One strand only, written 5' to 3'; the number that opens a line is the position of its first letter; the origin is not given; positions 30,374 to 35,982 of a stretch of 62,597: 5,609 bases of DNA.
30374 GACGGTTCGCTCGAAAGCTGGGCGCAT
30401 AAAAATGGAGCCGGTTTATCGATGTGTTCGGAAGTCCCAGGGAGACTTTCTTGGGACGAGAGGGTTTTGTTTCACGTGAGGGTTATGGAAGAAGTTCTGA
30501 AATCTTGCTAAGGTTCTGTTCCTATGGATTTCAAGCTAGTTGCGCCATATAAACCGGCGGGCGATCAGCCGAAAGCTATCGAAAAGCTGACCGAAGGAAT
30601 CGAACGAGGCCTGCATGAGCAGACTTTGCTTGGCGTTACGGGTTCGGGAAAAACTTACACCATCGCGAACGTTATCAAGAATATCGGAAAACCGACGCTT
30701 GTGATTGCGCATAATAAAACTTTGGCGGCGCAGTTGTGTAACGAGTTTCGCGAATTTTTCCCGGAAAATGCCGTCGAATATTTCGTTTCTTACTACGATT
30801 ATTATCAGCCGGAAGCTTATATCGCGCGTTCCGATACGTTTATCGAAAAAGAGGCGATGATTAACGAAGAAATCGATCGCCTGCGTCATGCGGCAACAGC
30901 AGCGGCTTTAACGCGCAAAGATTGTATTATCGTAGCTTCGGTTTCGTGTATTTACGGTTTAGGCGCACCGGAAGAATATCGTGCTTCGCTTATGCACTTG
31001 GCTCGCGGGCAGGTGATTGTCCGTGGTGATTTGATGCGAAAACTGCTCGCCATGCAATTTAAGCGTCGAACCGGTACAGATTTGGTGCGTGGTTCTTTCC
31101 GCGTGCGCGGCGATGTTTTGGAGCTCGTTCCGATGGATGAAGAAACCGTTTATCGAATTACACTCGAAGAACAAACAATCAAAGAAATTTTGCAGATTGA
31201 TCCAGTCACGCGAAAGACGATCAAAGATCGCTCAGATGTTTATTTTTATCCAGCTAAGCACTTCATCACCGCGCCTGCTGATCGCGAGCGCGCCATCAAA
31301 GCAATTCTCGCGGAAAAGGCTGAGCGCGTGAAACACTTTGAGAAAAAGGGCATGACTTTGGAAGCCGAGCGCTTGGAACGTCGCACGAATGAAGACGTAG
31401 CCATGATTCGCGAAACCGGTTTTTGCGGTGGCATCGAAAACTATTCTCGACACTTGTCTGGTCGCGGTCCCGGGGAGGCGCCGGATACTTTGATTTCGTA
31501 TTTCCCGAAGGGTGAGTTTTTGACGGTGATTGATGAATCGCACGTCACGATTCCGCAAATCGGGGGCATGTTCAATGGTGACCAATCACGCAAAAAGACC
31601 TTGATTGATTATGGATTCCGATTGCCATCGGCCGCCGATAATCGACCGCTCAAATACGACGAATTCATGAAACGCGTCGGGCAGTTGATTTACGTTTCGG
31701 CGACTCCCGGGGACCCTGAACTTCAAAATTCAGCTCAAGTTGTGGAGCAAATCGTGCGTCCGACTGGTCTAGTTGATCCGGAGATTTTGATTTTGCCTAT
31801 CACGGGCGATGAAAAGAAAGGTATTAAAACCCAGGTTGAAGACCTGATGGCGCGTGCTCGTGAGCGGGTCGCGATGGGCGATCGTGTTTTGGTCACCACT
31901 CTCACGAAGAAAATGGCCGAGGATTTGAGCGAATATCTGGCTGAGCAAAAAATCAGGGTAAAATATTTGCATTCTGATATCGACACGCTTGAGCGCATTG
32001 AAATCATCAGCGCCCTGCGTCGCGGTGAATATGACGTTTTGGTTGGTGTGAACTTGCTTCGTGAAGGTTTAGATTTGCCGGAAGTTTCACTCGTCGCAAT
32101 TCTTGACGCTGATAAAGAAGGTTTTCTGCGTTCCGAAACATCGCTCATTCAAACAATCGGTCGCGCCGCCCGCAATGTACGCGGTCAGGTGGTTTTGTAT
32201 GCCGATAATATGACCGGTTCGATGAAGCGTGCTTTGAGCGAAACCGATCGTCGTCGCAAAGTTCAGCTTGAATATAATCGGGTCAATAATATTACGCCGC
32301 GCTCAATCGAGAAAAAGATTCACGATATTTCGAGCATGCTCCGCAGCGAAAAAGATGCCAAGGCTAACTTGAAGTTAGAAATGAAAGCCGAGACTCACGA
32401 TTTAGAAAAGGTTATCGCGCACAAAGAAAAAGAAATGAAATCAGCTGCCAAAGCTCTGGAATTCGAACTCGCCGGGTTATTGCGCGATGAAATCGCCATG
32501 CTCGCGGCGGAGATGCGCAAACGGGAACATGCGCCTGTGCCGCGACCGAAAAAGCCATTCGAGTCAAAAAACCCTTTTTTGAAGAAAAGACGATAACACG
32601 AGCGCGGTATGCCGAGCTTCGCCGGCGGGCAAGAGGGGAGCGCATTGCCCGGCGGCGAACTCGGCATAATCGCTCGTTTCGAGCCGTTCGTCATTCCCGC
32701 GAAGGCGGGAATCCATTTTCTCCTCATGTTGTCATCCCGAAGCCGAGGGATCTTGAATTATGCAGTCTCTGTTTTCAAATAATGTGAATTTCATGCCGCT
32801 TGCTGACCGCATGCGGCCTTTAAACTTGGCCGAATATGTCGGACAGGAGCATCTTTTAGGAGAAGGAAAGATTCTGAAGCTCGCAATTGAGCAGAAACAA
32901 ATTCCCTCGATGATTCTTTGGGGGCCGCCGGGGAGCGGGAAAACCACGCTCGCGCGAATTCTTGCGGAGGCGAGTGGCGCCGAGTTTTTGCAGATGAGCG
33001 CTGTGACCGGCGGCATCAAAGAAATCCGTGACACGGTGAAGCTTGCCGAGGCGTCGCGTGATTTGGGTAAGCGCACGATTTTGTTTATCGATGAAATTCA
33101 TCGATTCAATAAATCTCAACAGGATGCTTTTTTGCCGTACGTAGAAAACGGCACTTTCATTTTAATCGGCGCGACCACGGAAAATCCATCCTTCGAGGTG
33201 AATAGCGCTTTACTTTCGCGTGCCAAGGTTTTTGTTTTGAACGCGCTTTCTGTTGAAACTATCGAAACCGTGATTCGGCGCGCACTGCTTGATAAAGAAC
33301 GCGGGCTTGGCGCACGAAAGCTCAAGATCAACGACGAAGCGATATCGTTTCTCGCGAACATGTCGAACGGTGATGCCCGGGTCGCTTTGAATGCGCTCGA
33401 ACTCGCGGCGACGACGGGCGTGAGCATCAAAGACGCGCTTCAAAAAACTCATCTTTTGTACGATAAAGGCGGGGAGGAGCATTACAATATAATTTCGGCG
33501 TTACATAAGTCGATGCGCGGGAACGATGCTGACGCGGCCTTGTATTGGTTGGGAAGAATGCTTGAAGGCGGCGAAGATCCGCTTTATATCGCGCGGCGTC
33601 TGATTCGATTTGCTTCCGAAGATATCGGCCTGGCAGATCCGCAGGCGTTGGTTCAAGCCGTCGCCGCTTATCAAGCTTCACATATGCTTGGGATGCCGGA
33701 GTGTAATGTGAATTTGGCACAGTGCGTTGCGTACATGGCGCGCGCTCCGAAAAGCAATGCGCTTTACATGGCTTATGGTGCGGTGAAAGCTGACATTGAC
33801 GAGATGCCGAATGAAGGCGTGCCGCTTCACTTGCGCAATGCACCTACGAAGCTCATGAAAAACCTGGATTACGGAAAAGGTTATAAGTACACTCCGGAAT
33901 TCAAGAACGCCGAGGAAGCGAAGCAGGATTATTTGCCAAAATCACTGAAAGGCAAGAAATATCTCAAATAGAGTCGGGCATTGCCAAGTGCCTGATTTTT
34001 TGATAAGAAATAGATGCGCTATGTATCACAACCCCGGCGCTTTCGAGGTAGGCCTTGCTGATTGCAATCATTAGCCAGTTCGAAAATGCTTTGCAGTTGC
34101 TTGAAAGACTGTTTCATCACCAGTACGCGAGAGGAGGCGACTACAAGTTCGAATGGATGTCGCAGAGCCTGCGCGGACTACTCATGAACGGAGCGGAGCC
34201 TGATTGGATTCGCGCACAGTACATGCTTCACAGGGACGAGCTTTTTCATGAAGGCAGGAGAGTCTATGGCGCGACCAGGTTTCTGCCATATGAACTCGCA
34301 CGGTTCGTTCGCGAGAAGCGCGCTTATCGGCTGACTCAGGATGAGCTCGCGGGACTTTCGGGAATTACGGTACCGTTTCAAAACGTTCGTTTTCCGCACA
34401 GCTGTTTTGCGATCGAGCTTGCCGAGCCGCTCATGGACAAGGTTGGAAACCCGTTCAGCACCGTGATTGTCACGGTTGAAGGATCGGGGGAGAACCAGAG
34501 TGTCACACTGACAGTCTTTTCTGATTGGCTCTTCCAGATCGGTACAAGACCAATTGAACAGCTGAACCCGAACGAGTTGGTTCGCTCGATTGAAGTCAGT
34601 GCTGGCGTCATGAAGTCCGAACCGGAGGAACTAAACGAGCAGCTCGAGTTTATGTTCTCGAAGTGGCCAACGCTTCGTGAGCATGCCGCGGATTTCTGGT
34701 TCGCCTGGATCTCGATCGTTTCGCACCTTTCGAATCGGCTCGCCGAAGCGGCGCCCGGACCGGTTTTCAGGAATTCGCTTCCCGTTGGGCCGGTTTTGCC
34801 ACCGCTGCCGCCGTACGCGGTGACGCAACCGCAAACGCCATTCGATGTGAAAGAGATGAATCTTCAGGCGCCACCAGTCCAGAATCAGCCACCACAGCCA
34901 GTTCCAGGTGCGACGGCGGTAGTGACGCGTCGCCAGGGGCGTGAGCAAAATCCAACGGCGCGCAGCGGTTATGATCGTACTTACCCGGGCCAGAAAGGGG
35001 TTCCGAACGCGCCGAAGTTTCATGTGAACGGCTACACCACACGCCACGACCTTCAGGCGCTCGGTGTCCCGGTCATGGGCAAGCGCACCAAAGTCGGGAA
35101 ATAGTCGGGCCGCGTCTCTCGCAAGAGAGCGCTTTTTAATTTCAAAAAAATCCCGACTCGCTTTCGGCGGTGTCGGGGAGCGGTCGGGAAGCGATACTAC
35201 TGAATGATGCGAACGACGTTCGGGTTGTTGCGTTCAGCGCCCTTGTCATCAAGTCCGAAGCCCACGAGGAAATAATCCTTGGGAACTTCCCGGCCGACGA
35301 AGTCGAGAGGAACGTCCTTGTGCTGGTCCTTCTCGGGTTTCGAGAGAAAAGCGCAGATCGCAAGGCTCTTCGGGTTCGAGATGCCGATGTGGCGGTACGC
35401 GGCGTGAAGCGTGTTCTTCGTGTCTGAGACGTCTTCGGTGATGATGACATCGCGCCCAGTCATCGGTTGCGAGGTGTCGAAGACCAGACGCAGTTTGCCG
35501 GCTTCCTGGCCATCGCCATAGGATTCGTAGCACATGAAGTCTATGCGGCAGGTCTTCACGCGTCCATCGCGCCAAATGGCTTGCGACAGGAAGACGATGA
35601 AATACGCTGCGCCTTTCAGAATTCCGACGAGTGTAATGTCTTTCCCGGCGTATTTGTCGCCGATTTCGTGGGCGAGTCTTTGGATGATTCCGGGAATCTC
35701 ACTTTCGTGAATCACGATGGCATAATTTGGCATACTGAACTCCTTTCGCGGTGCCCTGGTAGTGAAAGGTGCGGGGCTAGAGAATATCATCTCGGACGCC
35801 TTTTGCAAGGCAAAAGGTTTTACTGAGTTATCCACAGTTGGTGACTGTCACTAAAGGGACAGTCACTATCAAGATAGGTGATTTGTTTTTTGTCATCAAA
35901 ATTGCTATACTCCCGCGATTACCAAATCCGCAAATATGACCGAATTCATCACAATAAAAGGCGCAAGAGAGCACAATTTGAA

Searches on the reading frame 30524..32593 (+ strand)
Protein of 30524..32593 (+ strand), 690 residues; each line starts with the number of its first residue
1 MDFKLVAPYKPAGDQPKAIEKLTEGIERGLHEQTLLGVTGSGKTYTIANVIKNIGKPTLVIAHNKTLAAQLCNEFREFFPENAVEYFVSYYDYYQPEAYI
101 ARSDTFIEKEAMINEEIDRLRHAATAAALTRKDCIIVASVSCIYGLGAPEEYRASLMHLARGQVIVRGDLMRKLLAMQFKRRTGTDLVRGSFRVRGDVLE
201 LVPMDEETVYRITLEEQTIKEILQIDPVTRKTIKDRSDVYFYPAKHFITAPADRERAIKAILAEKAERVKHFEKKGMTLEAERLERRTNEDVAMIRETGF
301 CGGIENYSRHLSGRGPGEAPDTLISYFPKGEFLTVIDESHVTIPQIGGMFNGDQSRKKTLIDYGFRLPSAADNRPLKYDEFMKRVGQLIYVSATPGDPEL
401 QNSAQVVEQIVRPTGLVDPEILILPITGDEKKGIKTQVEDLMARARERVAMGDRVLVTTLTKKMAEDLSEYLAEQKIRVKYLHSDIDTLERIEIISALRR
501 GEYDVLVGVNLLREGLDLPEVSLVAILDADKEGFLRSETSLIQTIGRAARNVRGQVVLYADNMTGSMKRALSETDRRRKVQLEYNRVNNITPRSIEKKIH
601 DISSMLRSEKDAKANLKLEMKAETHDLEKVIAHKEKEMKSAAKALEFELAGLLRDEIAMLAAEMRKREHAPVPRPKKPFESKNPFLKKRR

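Call 14: search_protein_families(library=pfam, proteins=[window:30524-32593:+], max_evalue=0.001)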
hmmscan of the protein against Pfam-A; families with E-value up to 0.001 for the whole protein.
window:30524-32593:+ (690 aa): 6 families
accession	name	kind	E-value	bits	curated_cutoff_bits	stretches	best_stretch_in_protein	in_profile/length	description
PF17757.6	UvrB_inter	-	1.4e-22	80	22.9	1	157-247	1-91/91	UvrB interaction domain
PF00271.37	Helicase_C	-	2.3e-21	76.6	23.5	1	448-551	11-109/110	Helicase conserved C-terminal domain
PF12344.14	UvrB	-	2.6e-20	72.4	27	1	558-599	1-42/43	Ultra-violet resistance protein B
PF04851.21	ResIII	-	4.1e-12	46.7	22.5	1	12-85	5-83/164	Type III restriction enzyme, res subunit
PF02151.25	UVR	-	4.5e-06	26.7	21.5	1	628-660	1-33/36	UvrB/uvrC motif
PF00270.35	DEAD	-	6.6e-06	26.4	26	1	15-89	4-81/167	DEAD/DEAH box helicase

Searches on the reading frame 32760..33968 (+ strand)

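Call 14: search_protein_families(library=pfam, proteins=[window:32760-33968:+], max_evalue=0.001)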
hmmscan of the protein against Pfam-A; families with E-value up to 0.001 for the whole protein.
window:32760-33968:+ (403 aa): 16 families
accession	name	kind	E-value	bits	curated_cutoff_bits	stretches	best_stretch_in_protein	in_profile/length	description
PF12002.13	MgsA_C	-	2.9e-60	203.4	27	1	254-402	1-148/167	MgsA AAA+ ATPase C terminal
PF16193.11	AAA_assoc_2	-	2.2e-23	82.7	34.3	1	185-253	2-81/81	AAA C-terminal domain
PF00004.35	AAA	-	1.4e-17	64.8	21.2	1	51-158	1-126/131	ATPase family associated with various cellular activities (AAA)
PF05496.18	RuvB_N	-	1.2e-16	61.3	27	1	18-138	1-119/159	Holliday junction DNA helicase RuvB P-loop domain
PF07728.20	AAA_5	-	1.2e-08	35.5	22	1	51-141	2-103/139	AAA domain (dynein-related subfamily)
PF13173.12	AAA_14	-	7.3e-07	29.7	27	1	51-166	5-126/129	AAA domain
PF13191.12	AAA_16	-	4e-06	27.9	32.6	0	43-75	19-51/167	AAA ATPase domain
PF01078.27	Mg_chelatase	-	1.3e-05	25.1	20.3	0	50-83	24-61/207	Magnesium chelatase, subunit ChlI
PF13401.12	AAA_22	-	1.7e-05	25.6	27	0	50-77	7-37/130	AAA domain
PF14532.12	Sigma54_activ_2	-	3.5e-05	24.5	25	1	44-130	18-95/138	Sigma-54 interaction domain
PF13671.12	AAA_33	-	7.8e-05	23.4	27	1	52-88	3-39/143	AAA domain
PF00158.32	Sigma54_activat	-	8.3e-05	22.8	20.2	0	104-142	93-131/168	Sigma-54 interaction domain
PF05673.19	DUF815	-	0.00017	21.3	23.8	1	46-119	51-121/249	Protein of unknown function (DUF815)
PF20720.3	nSTAND3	-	0.00021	21.5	27.2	1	51-112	20-73/155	Novel STAND NTPase 3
PF13207.12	AAA_17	-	0.00022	21.9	27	1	55-182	2-126/136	AAA domain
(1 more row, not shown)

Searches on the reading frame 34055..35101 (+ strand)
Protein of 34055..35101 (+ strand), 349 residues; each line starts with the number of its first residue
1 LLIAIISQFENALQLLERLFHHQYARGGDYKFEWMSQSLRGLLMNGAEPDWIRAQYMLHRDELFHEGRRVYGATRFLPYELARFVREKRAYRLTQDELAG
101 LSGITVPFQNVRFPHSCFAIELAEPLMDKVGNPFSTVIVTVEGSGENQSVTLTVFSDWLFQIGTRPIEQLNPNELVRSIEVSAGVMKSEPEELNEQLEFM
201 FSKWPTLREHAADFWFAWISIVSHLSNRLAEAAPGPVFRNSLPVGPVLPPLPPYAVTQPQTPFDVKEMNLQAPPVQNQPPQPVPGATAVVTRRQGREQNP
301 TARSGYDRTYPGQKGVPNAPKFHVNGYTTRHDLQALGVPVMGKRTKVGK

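Call 4: search_protein_families(library=pfam, proteins=[window:34055-35101:+], max_evalue=1)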
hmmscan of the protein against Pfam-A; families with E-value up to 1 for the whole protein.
window:34055-35101:+ (349 aa): 1 family
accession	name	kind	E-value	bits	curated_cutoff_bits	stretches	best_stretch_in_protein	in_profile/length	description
PF08077.16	Cm_res_leader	-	0.012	15.9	25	1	283-293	4-14/17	Chloramphenicol resistance gene leader peptide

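Call 19: search_protein_families(library=padloc, proteins=[window:34055-35101:+], max_evalue=1)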
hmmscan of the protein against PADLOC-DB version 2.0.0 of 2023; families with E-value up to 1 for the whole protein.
window:34055-35101:+ (349 aa): 0 families

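Call 20: search_protein_families(library=ncbifam, proteins=[window:34055-35101:+], max_evalue=0.1)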
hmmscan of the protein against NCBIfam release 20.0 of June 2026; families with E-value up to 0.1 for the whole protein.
window:34055-35101:+ (349 aa): 1 family
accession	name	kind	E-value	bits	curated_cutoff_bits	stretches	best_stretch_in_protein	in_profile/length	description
TIGR03070.1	couple_hipB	subfamily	0.019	14.9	71.65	1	80-106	2-29/58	type II toxin-antitoxin system Y4mF family antitoxin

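Call 39: search_protein_families(library=phrogs, proteins=[window:34055-35101:+], max_evalue=1)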
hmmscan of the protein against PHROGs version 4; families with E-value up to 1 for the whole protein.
window:34055-35101:+ (349 aa): 0 families

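Call 77: find_homologous_proteins(query=window:34055-35101:+, max_evalue=0.001)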
Query window:34055-35101:+ (349 aa): 1 proteins with E <= 0.001 among 2975 candidates.
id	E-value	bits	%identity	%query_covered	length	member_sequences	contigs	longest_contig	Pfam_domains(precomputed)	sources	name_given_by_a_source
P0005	1.9e-237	805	100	100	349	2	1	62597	-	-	-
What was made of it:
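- Closest known: Taxonomically restricted. Same: A neighbouring 349-aa gene behaves identically (call 77).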

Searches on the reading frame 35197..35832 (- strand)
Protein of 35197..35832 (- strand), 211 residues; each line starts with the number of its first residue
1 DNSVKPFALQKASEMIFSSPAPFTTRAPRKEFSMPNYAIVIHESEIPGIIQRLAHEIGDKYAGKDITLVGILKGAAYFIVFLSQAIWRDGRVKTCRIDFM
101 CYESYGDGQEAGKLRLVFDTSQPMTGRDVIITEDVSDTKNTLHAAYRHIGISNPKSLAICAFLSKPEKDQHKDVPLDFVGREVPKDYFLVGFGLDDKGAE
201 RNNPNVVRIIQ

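Call 14: search_protein_families(library=pfam, proteins=[window:35197-35832:-], max_evalue=0.001)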
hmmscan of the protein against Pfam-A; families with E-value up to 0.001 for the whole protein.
window:35197-35832:- (211 aa): 1 family
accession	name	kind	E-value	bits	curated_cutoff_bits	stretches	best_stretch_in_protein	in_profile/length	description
PF00156.33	Pribosyltran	-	3.7e-17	62.5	26.3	1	49-196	14-157/158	Phosphoribosyl transferase domain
